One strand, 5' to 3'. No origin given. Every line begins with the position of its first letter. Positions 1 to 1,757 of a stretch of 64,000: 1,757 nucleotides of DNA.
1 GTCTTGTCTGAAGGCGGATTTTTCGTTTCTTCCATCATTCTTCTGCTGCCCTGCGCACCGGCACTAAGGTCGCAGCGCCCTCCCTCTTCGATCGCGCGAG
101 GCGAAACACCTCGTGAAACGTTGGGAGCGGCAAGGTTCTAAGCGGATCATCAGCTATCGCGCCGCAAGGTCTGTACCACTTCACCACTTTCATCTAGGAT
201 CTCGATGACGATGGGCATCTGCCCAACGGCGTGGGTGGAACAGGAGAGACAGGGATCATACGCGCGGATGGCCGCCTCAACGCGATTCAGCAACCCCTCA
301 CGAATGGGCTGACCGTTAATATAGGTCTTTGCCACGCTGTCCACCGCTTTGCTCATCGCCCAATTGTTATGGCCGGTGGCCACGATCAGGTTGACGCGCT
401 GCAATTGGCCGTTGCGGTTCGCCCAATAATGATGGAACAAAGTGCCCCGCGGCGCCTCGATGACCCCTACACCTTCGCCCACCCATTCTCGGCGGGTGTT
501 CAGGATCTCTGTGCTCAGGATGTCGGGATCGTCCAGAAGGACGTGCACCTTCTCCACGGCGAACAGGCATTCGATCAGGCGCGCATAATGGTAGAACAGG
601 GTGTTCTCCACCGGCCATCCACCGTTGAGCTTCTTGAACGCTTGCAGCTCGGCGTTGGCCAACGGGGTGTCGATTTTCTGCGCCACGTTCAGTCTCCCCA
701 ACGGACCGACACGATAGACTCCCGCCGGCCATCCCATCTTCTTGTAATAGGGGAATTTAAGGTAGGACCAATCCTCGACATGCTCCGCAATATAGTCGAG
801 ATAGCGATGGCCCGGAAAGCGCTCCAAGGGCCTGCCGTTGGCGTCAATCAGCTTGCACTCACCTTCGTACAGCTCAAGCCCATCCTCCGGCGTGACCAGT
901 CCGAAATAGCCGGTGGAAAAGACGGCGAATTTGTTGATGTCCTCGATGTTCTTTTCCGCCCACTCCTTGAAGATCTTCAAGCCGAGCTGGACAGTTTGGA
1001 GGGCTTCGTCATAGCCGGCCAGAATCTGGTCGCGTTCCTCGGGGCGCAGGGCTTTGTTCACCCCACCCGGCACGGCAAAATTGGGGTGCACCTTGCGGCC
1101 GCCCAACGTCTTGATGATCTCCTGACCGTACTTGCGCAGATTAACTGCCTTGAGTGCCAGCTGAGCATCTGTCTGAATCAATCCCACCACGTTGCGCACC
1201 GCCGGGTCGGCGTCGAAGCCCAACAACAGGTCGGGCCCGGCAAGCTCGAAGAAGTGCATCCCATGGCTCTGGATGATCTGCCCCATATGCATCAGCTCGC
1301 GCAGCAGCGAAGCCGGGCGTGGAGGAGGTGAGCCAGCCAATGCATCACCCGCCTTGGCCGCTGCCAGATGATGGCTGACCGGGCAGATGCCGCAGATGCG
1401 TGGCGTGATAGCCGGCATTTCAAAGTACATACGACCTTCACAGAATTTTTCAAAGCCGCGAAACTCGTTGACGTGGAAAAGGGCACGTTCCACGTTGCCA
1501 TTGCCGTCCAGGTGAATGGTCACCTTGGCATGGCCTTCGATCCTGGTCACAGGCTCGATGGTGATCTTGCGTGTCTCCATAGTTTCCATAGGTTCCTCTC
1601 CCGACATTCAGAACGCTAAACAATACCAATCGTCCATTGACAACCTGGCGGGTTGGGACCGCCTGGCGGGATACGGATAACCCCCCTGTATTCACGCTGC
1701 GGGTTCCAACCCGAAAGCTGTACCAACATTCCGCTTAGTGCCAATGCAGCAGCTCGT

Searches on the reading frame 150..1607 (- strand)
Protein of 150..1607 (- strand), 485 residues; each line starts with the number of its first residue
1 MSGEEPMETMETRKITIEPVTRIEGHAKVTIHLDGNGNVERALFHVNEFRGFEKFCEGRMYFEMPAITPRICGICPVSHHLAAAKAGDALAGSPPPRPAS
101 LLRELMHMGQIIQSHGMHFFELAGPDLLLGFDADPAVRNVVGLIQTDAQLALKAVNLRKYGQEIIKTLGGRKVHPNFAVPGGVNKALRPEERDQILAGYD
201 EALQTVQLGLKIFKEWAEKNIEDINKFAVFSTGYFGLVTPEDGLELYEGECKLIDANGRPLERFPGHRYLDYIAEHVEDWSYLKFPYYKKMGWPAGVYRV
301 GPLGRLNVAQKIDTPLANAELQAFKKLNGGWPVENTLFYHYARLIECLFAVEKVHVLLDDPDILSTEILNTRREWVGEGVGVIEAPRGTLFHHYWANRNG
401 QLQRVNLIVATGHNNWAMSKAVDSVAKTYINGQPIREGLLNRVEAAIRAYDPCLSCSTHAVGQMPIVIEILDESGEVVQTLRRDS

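Call 3: search_protein_families(library=pfam, proteins=[window:150-1607:-])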
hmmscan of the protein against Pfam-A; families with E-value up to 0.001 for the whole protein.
window:150-1607:- (485 aa): 1 family
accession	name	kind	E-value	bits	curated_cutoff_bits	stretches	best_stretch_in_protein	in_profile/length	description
PF00374.24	NiFeSe_Hases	-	1.5e-32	113.7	25.8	2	50-126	1-77/508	Nickel-dependent hydrogenase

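Call 5: search_protein_families(library=ncbifam, proteins=[window:150-1607:-], max_evalue=0.00001)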
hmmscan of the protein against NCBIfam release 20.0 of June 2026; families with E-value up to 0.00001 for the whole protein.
window:150-1607:- (485 aa): 11 families
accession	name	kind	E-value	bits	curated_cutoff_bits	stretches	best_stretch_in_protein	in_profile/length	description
NF041785.2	VhuA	equivalog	1.1e-128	429.4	800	1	14-428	3-415/418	F420-non-reducing hydrogenase Vhu subunit A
NF040828.1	sulfhyd_ShyA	equivalog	1.2e-49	169.3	700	1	15-461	3-413/415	NAD(P)-dependent hydrogenase/sulfhydrogenase 2 subunit alpha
NF033181.1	NiFeSe_hydrog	equivalog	5.6e-47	160.8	600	2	13-133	2-121/507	nickel-dependent hydrogenase large subunit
TIGR03295.1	frhA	equivalog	3.8e-46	157.9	392.5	2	13-215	3-198/412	coenzyme F420 hydrogenase subunit alpha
NF045518.1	H2_NiFeSe_large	exception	3.2e-43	148.3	780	2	14-206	3-198/485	NiFeSe hydrogenase large subunit HysA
NF040832.1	sulfhyd_HydA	equivalog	4.8e-41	141.2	880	1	15-461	5-424/426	NADPH-dependent hydrogenase/sulfhydrogenase 1 subunit alpha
NF007550.0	PRK10170.1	equivalog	7.3e-23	80.8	1101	1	12-133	16-137/597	Ni/Fe-hydrogenase large subunit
NF007778.0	PRK10467.1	equivalog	1.1e-20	73.5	969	1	13-126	3-115/567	hydrogenase 2 large subunit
NF004739.1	PRK06075.1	equivalog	6.3e-10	38.4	360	0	24-116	13-105/384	NADH-quinone oxidoreductase subunit D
NF041786.2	VhuU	equivalog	8.6e-08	31.9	70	1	437-472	5-43/45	F420-non-reducing hydrogenase selenoprotein subunit VhuU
TIGR01962.1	NuoD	equivalog_domain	3e-07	29.6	459.35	0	25-117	16-108/386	NADH dehydrogenase (quinone) subunit D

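Call 7: search_solved_structures(query=window:150-1607:-, max_evalue=1e-10)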
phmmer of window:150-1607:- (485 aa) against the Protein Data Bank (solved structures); distinct sequences matched with E-value up to 1e-10: 67 (the best 60 are shown).
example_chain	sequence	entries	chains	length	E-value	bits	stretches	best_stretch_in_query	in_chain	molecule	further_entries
7t2r_D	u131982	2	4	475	1.8e-171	574.2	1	11-484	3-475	NiFe hydrogenase large subunit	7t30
5xf9_D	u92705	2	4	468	4.2e-124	418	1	9-459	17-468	NAD-reducing hydrogenase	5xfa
5odc_F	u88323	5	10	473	1.8e-119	402.7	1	14-464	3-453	Methyl-viologen reducing hydrogenase subunit A | Methyl-viologen reducing hydrogenase, subunit A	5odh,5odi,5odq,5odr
9sw2_F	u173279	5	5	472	5.6e-117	394.5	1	14-479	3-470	F420-non-reducing hydrogenase subunit A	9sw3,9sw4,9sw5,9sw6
9sfi_g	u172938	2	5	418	2.2e-111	376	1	14-427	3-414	Coenzyme F420-reducing hydrogenase, alpha subunit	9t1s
9nez_D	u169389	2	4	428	2.8e-40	141.5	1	15-461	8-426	Sulfhydrogenase 1 subunit alpha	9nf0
9e15_B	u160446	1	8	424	1.9e-39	138.7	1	15-459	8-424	Sulfhydrogenase 1 subunit alpha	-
9e1j_B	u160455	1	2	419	2.3e-39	138.5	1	15-459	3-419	Sulfhydrogenase 1 subunit alpha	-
5yxy_A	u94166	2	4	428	3.1e-36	128.2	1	15-460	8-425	Cytosolic NiFe-hydrogenase, alpha subunit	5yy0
1yq9_H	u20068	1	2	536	1.3e-31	112.8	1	8-204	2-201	Periplasmic [NiFe] hydrogenase large subunit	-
2frv_L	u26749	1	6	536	1.4e-31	112.8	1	8-204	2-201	PERIPLASMIC HYDROGENASE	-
1frv_B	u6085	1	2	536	9.4e-31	110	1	8-204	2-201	HYDROGENASE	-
9r51_A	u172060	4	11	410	4.7e-29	104.4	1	15-187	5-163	F420-reducing [NiFe]-hydrogenase from Methanothermococcus thermolithotrophicus subunit alp | F420-reducing [NiFe]-hydrogenase from Methanothermococcus thermolit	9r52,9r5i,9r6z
5jsu_B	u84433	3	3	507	7.7e-29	103.7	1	14-191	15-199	Periplasmic [NiFeSe] hydrogenase, large subunit, selenocysteine-containing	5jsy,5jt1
6qgt_A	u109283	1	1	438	1.3e-28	103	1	12-196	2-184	F420-reducing hydrogenase, subunit alpha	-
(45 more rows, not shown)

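Call 40: find_encoding_contigs(protein=window:150-1607:-, flank=10000, max_places=4)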
Protein window:150-1607:- (485 aa): no gene with exactly this product is on record in the collection.
